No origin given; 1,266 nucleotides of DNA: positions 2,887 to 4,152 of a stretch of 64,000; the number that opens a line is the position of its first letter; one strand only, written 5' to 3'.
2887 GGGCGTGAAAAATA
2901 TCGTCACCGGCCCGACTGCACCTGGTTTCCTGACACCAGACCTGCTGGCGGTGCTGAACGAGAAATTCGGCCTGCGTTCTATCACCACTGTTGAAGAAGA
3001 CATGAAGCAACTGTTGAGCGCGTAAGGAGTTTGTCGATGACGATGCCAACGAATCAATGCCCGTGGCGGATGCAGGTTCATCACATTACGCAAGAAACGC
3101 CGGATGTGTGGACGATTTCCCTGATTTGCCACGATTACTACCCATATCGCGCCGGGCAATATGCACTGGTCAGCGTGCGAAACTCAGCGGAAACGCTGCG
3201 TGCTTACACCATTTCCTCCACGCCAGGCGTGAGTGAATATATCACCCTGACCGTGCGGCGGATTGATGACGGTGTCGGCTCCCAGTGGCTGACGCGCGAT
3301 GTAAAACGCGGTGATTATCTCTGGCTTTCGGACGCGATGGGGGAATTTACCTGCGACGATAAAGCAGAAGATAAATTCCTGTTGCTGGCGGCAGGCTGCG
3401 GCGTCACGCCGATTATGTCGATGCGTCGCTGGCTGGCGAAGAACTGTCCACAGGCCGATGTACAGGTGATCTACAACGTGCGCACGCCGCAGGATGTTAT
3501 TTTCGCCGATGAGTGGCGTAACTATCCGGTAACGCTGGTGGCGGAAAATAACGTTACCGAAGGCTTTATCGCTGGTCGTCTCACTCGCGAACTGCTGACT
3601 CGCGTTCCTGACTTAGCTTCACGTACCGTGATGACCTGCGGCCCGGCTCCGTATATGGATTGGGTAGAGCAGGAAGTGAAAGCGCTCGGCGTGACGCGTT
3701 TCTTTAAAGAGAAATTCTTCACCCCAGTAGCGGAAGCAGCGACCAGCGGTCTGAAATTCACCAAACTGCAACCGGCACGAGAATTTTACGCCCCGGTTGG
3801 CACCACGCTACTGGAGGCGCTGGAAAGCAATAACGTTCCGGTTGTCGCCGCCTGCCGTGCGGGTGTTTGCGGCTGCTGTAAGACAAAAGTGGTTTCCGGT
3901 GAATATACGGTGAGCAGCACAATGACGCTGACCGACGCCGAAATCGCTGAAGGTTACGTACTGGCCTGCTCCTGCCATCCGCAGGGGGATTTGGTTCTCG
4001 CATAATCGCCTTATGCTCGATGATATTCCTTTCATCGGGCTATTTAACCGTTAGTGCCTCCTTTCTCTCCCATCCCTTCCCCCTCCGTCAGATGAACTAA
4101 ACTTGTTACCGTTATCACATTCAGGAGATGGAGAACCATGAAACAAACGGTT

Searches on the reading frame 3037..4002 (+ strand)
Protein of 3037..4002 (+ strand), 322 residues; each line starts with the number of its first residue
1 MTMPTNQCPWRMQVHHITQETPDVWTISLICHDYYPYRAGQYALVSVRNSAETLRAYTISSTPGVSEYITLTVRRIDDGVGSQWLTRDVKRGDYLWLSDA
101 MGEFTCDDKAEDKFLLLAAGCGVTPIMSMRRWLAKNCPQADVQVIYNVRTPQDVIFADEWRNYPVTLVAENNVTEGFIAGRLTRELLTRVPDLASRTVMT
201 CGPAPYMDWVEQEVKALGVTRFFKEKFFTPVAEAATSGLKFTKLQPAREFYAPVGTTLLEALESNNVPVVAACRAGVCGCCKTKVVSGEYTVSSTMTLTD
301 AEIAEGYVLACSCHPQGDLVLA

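Call 38: find_homologous_proteins(query=window:3037-4002:+, max_evalue=1e-100)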
Query window:3037-4002:+ (322 aa): 458 proteins with E <= 1e-100 among 6969 candidates; the best 120 are listed.
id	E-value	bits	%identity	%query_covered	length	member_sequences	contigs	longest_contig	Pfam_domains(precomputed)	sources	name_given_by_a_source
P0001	6.4e-229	776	78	93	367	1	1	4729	PF00111.33,PF00175.27,PF00970.31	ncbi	-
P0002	2.2e-201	686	91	100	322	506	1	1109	PF00111.33,PF00175.27,PF00970.31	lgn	-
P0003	1.2e-199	680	89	100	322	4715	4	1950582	PF00111.33,PF00175.27,PF00970.31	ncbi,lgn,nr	ncbi:NADH oxidoreductase [Salmonella enterica subsp. enterica serovar 13,23:y:e,n,z15]|nr:NADH oxido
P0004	2.0e-198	676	89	100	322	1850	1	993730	PF00111.33,PF00175.27,PF00970.31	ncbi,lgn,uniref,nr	ncbi:NADH oxidoreductase [Klebsiella pneumoniae]|uniref:NADH oxidoreductase n=1 Tax=Klebsiella pneum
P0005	9.5e-194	660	88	100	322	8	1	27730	PF00111.33,PF00175.27,PF00970.31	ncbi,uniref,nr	ncbi:NADH oxidoreductase [Trabulsiella odontotermitis]|uniref:HCP oxidoreductase n=1 Tax=Trabulsiell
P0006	1.7e-193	660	87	100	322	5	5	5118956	PF00111.33,PF00175.27,PF00970.31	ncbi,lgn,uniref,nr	ncbi:NADH oxidoreductase Hcr [Kosakonia oryzendophytica]|uniref:NADH oxidoreductase Hcr n=1 Tax=Kosa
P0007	2.1e-193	659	87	100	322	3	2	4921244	PF00111.33,PF00175.27,PF00970.31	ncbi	ncbi:NADH oxidoreductase [Kosakonia sp. BK9b]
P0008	1.9e-192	656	92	100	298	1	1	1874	PF00111.33,PF00175.27,PF00970.31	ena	-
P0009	2.0e-192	656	86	100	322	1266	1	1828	PF00111.33,PF00175.27,PF00970.31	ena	-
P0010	7.5e-192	654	86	100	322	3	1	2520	PF00111.33,PF00175.27,PF00970.31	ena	-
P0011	1.1e-191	654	86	100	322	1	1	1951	PF00111.33,PF00175.27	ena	-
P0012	1.6e-191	653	86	100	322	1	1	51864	PF00111.33,PF00175.27,PF00970.31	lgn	-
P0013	2.1e-191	653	87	100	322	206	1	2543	PF00111.33,PF00175.27,PF00970.31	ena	-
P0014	3.0e-191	652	86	100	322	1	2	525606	PF00111.33,PF00175.27,PF00970.31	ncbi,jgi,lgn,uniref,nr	ncbi:NADH oxidoreductase [Scandinavium sp.]|uniref:NADH oxidoreductase n=1 Tax=Scandinavium sp. TaxI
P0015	3.6e-191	652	86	100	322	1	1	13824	PF00111.33,PF00175.27,PF00970.31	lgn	-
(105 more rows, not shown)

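Call 39: find_encoding_contigs(protein=P0003, flank=2500, max_places=3)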
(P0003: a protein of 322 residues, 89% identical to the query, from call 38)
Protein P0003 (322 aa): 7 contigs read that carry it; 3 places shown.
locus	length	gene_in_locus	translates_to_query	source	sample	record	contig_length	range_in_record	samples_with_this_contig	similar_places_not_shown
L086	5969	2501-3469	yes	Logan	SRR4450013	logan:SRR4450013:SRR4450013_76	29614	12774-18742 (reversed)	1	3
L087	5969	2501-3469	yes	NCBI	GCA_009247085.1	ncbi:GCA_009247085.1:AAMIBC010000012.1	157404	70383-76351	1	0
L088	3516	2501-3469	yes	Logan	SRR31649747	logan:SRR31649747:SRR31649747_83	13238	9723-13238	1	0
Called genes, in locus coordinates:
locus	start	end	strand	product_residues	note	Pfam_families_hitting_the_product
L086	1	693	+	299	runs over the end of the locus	PF03956:Lys_export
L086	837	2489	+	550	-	PF03063:Prismane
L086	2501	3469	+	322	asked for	PF00970:FAD_binding_6 (weak), PF00175:NAD_binding_1, PF00111:Fer2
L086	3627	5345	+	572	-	PF02776:TPP_enzyme_N, PF00205:TPP_enzyme_M, PF02775:TPP_enzyme_C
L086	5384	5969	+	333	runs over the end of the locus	PF00155:Aminotran_1_2, PF01212:Beta_elim_lyase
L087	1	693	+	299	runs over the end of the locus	PF03956:Lys_export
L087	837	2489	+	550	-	PF03063:Prismane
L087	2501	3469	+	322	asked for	PF00970:FAD_binding_6 (weak), PF00175:NAD_binding_1, PF00111:Fer2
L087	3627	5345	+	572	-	PF02776:TPP_enzyme_N, PF00205:TPP_enzyme_M, PF02775:TPP_enzyme_C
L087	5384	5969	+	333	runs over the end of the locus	PF00155:Aminotran_1_2, PF01212:Beta_elim_lyase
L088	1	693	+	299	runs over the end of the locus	PF03956:Lys_export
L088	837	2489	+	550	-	PF03063:Prismane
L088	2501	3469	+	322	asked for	PF00970:FAD_binding_6 (weak), PF00175:NAD_binding_1, PF00111:Fer2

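Call 40: find_encoding_contigs(protein=P0002, flank=2500, max_places=3)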
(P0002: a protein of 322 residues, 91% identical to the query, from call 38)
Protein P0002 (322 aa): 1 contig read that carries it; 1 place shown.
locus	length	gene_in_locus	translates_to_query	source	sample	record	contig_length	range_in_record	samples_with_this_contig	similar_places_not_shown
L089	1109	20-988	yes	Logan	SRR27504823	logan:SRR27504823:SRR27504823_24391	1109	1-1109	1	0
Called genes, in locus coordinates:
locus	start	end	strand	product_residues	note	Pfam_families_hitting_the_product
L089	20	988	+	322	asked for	PF00970:FAD_binding_6 (weak), PF00175:NAD_binding_1 (weak), PF00111:Fer2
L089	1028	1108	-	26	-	?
